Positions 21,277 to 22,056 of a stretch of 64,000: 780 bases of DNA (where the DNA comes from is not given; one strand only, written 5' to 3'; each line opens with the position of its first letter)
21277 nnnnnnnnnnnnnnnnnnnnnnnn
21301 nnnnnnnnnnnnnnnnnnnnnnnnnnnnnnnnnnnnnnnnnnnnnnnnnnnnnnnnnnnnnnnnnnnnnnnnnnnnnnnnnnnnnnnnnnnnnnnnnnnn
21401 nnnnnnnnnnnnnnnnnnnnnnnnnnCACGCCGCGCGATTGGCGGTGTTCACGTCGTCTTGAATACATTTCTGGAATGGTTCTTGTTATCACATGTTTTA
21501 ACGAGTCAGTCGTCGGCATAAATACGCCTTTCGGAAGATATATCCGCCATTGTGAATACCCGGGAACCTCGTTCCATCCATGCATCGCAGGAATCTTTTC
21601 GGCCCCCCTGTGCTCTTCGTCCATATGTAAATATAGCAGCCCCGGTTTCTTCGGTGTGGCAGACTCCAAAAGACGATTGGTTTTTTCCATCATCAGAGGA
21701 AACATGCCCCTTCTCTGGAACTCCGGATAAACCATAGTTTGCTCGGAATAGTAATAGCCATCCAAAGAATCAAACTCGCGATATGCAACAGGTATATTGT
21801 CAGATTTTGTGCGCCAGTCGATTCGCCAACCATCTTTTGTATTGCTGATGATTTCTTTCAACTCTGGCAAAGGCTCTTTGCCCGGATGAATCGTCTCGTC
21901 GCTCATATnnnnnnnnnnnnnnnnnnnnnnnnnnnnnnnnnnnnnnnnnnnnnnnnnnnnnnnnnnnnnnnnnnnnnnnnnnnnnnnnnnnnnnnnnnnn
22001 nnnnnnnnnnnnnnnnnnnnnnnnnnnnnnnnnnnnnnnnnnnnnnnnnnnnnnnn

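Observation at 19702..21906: Pilin-like giant protein whose prepilin cleavage motif is preceded by a ~160-aa cytoplasmic GNAT-like domain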

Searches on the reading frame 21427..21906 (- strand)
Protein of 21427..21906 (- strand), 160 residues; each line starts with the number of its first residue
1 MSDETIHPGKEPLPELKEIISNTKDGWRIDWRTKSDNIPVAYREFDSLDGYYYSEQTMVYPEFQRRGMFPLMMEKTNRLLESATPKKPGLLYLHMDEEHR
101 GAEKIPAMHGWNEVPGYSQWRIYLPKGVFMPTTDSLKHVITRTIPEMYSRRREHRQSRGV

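Call 4: search_protein_families(library=pfam, proteins=[window:21427-21906:-], max_evalue=1)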
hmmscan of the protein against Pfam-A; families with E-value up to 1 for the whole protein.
window:21427-21906:- (160 aa): 0 families

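Call 18: find_homologous_proteins(query=A2, max_evalue=0.01)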
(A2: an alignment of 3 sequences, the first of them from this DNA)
Query A2 (3 sequences) (146 aa, profile of the alignment): 1 proteins with E <= 0.01 among 504 candidates.
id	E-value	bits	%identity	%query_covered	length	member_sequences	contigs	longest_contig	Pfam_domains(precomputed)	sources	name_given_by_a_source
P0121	6.2e-57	210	22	44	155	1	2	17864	-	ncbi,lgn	-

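Call 19: find_related_loci(query=A2, collection=genome_contigs, flank=3000)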
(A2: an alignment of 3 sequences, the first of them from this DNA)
Query A2 (146 aa) in genome_contigs; peptide patterns used: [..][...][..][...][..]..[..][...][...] (x = any residue, [..] = any of these).
49 stretches matched a pattern; 1 encode a relative of the query (tblastn E <= 1e-3); 1 distinct loci.
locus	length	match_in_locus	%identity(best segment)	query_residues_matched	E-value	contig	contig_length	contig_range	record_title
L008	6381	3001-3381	28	22-146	3e-9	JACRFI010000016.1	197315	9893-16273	MAG: Candidatus Kaiserbacteria bacterium isolate NC_groundwater_1721_Pr3_B-0.1um_51_76 SR-2_scaffold_141_2217941, whole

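Call 23: search_protein_families(library=pfam, proteins=[window:21469-21906:-, P0121], max_evalue=10)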
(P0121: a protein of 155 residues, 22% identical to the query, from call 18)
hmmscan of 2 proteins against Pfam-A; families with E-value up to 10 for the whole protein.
seq(146 aa): 0 families

P0121 (155 aa): 0 families
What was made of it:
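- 21469..21906 (-): N-terminal extension, aa 1-146: a divergent mini-GNAT domain with four strands, then helix, strand, helix, two strands and a C-terminal helix. No helices lie between the first strands, where the canonical fold (own knowledge) has alpha1-alpha2. The window's own copy hits none (call 23).
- It has no Pfam hit of its own (call 23).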

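Call 24: search_solved_structures(query=A2, max_evalue=10, show_alignments=2)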
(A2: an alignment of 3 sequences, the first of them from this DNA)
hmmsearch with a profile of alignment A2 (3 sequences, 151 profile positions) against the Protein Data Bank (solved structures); distinct sequences matched with E-value up to 10: 11.
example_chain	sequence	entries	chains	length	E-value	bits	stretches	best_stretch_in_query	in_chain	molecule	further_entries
3dsb_A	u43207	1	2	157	0.11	16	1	50-101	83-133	Putative acetyltransferase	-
3ey5_A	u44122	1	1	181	0.21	15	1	36-73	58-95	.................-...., GNAT family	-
6vr2_A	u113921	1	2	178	0.22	15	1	53-92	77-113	Aminoglycoside 2'-N-acetyltransferase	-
6vou_A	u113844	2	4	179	0.22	15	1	53-92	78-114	Aminoglycoside 2'-N-acetyltransferase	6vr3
6vta_A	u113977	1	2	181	0.23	14.9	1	53-92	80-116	Aminoglycoside 2'-N-acetyltransferase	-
7jzs_A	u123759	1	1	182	0.23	14.9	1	53-92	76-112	Aminoglycoside 2'-N-acetyltransferase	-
5us1_A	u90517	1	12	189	0.24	14.8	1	53-92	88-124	Aminoglycoside 2'-N-acetyltransferase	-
2atr_A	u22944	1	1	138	0.35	14.3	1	52-84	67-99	acetyltransferase, GNAT family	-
2cnm_A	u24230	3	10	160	0.41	14.1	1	34-118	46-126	MODIFICATION OF 30S RIBOSOMAL SUBUNIT PROTEIN S18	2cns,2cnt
7rkc_A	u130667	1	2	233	0.57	13.6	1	16-84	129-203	D_3_633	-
8heh_A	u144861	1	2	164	1.3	12.5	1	58-115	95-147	GNAT family N-acetyltransferase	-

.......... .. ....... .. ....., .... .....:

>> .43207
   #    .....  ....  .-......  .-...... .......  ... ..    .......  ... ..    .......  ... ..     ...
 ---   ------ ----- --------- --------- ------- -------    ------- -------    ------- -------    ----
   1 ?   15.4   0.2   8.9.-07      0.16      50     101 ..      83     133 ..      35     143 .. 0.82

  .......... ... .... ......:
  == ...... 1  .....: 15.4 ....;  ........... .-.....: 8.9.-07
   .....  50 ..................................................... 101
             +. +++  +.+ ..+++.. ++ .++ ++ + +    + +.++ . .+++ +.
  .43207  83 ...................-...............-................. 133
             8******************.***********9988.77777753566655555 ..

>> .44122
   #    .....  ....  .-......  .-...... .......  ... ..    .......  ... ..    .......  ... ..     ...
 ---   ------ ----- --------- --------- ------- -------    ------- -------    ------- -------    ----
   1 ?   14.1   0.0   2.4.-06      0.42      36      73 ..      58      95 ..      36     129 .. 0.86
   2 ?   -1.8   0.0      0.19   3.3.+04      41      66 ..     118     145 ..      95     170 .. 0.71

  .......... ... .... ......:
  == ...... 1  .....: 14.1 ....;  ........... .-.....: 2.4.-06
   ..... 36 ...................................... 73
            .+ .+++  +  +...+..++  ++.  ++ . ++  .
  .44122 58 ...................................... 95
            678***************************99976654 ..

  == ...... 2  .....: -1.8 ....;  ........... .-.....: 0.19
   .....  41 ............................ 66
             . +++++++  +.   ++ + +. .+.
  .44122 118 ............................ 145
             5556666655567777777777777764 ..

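Call 28: predict_structure(alignment_id=A3)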
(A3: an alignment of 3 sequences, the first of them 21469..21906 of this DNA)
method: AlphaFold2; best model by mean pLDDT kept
length: 146 residues; sequences in the alignment: 3
mean_pLDDT: 67.8   pTM: 0.57
mean pLDDT of the five models: 67.8, 63.7, 45.7, 39.9, 39.6
residues with pLDDT >= 90: 14; 70-90: 51; 50-70: 63; < 50: 18
segments of 3 or more residues with pLDDT < 50: 1-8, 94-97, 141-146
pLDDT, mean of each block of 10 residues (from residue 1): 43 84 83 92 75 74 80 76 57 50 60 67 66 58 43
secondary structure, 60 per line:
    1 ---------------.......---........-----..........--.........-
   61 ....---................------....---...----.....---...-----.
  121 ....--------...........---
elements in order: E16-22 E26-33 E39-48 E51-59 H61-64 H68-83 E90-93 H104-108 E112-114 E120-124 H133-143

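Call 32: fold_search(model_id=the predicted structure, library=pdb)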
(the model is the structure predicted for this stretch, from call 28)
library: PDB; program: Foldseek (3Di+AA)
matches with E <= 10: 926; with E <= 0.001: 3
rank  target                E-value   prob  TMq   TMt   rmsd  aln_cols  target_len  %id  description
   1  5isv_A                6.9e-04  1.00  0.48  0.46   7.7       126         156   13  Crystal structure of the ribosomal-protein-S18-alanine N-acetyltransferase from Escherichia coli (released 2016-04-13)
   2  5isv_B                8.2e-04  1.00  0.49  0.46   6.9       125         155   14  Crystal structure of the ribosomal-protein-S18-alanine N-acetyltransferase from Escherichia coli (released 2016-04-13)
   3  6edz_B                9.2e-04  1.00  0.59  0.14  11.0       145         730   10  Crystal structure of Mycobacterium tuberculosis ICL2 in complex with acetyl-CoA, form I (released 2019-08-14)
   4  6edz_A                1.2e-03  1.00  0.59  0.14  11.0       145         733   10  Crystal structure of Mycobacterium tuberculosis ICL2 in complex with acetyl-CoA, form I (released 2019-08-14)
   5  6edz_D                1.2e-03  1.00  0.59  0.14  11.1       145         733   10  Crystal structure of Mycobacterium tuberculosis ICL2 in complex with acetyl-CoA, form I (released 2019-08-14)
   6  6ee1_C                1.5e-03  1.00  0.58  0.14  10.7       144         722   11  Crystal structure of Mycobacterium tuberculosis ICL2 in complex with acetyl-CoA (released 2019-08-14)
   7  5wje_A                1.7e-03  1.00  0.50  0.46   7.4       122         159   13  Crystal structure of Naa80 bound to a bisubstrate analogue (released 2018-03-28)
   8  6edz_C                1.8e-03  1.00  0.59  0.14  10.7       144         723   10  Crystal structure of Mycobacterium tuberculosis ICL2 in complex with acetyl-CoA, form I (released 2019-08-14)
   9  3ey5                  1.8e-03  1.00  0.46  0.40   5.7       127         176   12  Putative acetyltransferase from GNAT family from Bacteroides thetaiotaomicron. (released 2008-11-18)
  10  3fix_B                1.9e-03  1.00  0.47  0.45   3.7        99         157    8  Crystal structure of a putative n-acetyltransferase (ta0374) from thermoplasma acidophilum (released 2009-01-13)
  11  6ee1_D                2.0e-03  1.00  0.58  0.14  11.1       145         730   11  Crystal structure of Mycobacterium tuberculosis ICL2 in complex with acetyl-CoA (released 2019-08-14)
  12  6ee1_B                2.1e-03  1.00  0.58  0.14  10.7       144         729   11  Crystal structure of Mycobacterium tuberculosis ICL2 in complex with acetyl-CoA (released 2019-08-14)
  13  3igr_A                2.6e-03  1.00  0.48  0.40   6.1       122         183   11  The Crystal Structure of Ribosomal-protein-S5-alanine Acetyltransferase from Vibrio fischeri to 2.0A (released 2009-09-01)
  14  7kd7_D                2.6e-03  1.00  0.47  0.36   3.9       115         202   16  Crystal structure of human NatD (NAA40) bound to a bisubstrate analogue (released 2021-06-16)
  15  6qk7_C                2.8e-03  1.00  0.51  0.19   4.6       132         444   12  Elongator catalytic subcomplex Elp123 lobe (released 2019-07-17)
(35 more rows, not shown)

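Call 33: search_protein_representatives(alignment_id=A3)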
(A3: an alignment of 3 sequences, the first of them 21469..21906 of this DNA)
Query: 3 sequences, 263 profile positions. Proteins with E-value up to 0.001 (for the whole library): 137; up to 1e-10: 36; up to 1e-30: 2. The best 137 are listed.
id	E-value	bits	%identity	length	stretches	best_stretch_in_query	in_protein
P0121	6.5e-64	232.3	-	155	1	10-156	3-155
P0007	3.2e-33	131.7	-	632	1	153-263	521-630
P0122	5.0e-30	121.2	-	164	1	155-263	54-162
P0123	9.7e-30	120.3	-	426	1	154-263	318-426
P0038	8.8e-26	107.3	-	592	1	154-263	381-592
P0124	6.3e-23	97.9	-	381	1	154-263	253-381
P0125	3.3e-22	95.5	-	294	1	155-263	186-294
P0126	6.5e-22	94.6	-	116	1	156-263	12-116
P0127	2.1e-20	89.7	-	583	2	154-262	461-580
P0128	7.1e-20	87.9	-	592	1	154-262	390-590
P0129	1.2e-19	87.1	-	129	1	148-262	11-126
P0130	2.3e-19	86.3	-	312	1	154-262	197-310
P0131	2.7e-18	82.7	-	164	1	14-150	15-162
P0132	4.1e-18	82.1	-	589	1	154-262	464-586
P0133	1.8e-17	80.0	-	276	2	145-262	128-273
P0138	1.6e-15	73.6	-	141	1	17-150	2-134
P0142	7.2e-14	68.2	-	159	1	33-148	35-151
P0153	3.7e-11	59.3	-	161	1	6-148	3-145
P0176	1.8e-08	50.5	-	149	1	37-149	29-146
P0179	5.8e-08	48.9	-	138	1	40-141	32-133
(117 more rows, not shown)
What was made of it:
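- Tried and rejected: The exhaustive HMMER search (call 33) was needed.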

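Call 37: find_encoding_contigs(protein=P0131, flank=4000, max_places=2)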
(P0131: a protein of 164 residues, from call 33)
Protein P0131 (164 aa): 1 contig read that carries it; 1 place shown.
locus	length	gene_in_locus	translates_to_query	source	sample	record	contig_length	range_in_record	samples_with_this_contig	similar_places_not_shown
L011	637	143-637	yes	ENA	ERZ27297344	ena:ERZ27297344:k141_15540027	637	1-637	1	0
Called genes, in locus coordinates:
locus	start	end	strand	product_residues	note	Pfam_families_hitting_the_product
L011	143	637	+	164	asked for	?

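Call 38: find_encoding_contigs(protein=P0138, flank=4000, max_places=2)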
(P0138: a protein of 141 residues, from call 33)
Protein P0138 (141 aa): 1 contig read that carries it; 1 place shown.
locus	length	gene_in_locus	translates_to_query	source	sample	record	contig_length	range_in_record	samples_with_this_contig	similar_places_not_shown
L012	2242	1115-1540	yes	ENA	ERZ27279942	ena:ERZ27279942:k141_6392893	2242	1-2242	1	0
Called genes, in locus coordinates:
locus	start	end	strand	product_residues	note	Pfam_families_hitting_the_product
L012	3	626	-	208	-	?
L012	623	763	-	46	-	-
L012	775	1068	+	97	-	PF09650:PHA_gran_rgn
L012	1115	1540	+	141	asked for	-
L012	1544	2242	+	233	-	?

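Call 41: search_protein_families(library=pfam, alignment_id=A4, max_evalue=0.01)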
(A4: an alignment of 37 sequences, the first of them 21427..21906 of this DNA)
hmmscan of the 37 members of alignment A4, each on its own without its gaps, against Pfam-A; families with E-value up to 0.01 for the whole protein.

A. member 1, window:21427-21906:- (160 aa): 0 families

B. families by the number of members that match (of 37 scanned): 10 families
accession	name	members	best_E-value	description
PF13508.13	Acetyltransf_7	28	2e-10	Acetyltransferase (GNAT) domain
PF00583.31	Acetyltransf_1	27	2.4e-12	Acetyltransferase (GNAT) family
PF13673.13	Acetyltransf_10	23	1e-09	Acetyltransferase (GNAT) domain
PF08445.16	FR47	17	3.6e-06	FR47-like protein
PF14542.12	Acetyltransf_CG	10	0.00021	GCN5-related N-acetyl-transferase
PF17013.11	Acetyltransf_15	2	0.0059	Putative acetyl-transferase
PF13718.12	GNAT_acetyltr_2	1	0.0052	GNAT acetyltransferase 2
PF03948.19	Ribosomal_L9_C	1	0.0066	Ribosomal protein L9, C-terminal domain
PF13527.13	Acetyltransf_9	1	0.0068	Acetyltransferase (GNAT) domain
PF13302.13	Acetyltransf_3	1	0.0077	Acetyltransferase (GNAT) domain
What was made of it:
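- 21469..21906 (-): 28 of 37 family members hit Pfam GNAT models (call 41).
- On GNAT acetyltransferase superfamily: 28 of 37 family members hit GNAT models (call 41).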

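Call 42: find_homologous_proteins(query=A4, max_evalue=0.001)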
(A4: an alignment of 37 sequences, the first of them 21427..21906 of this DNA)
Query A4 (37 sequences) (160 aa, profile of the alignment): 4 proteins with E <= 0.001 among 701 candidates.
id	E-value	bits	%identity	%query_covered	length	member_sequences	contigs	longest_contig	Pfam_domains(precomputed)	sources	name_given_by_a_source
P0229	3.9e-30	123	23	63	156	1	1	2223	-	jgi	jgi:hypothetical protein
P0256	2.5e-29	120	23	62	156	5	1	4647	-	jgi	-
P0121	2.0e-27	114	22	40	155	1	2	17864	-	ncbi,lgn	-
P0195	8.9e-24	102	-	-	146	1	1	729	-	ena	-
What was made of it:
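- Tried and rejected: Word-indexed homologue searches with the extension (calls 18, 42) returned almost nothing.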

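Call 56: find_encoding_contigs(protein=P0142, flank=4000, max_places=2)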
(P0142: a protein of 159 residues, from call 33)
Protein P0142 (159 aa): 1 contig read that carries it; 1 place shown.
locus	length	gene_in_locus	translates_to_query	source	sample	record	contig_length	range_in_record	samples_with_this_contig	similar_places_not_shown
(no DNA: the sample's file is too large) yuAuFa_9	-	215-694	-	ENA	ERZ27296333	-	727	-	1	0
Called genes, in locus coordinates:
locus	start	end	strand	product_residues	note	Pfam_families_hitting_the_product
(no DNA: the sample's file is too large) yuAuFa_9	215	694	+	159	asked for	-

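Call 57: find_encoding_contigs(protein=P0176, flank=4000, max_places=2)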
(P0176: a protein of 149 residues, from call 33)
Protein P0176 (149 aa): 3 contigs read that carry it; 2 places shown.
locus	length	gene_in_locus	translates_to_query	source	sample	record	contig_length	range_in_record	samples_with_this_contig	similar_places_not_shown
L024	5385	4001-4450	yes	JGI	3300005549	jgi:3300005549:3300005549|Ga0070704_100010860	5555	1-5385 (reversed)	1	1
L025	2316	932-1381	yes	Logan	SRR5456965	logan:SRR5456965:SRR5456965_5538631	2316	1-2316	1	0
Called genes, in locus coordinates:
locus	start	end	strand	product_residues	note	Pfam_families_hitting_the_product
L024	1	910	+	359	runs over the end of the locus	?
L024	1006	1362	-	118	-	-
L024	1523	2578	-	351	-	PF00578:AhpC-TSA, PF08534:Redoxin, PF13905:Thioredoxin_8 (weak), PF17991:Thioredoxin_10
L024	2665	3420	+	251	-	PF01628:HrcA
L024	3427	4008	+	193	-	PF01025:GrpE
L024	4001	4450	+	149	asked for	PF13508:Acetyltransf_7 (weak)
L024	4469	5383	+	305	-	?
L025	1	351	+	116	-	?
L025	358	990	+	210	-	PF01025:GrpE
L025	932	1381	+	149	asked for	PF13508:Acetyltransf_7 (weak)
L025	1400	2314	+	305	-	?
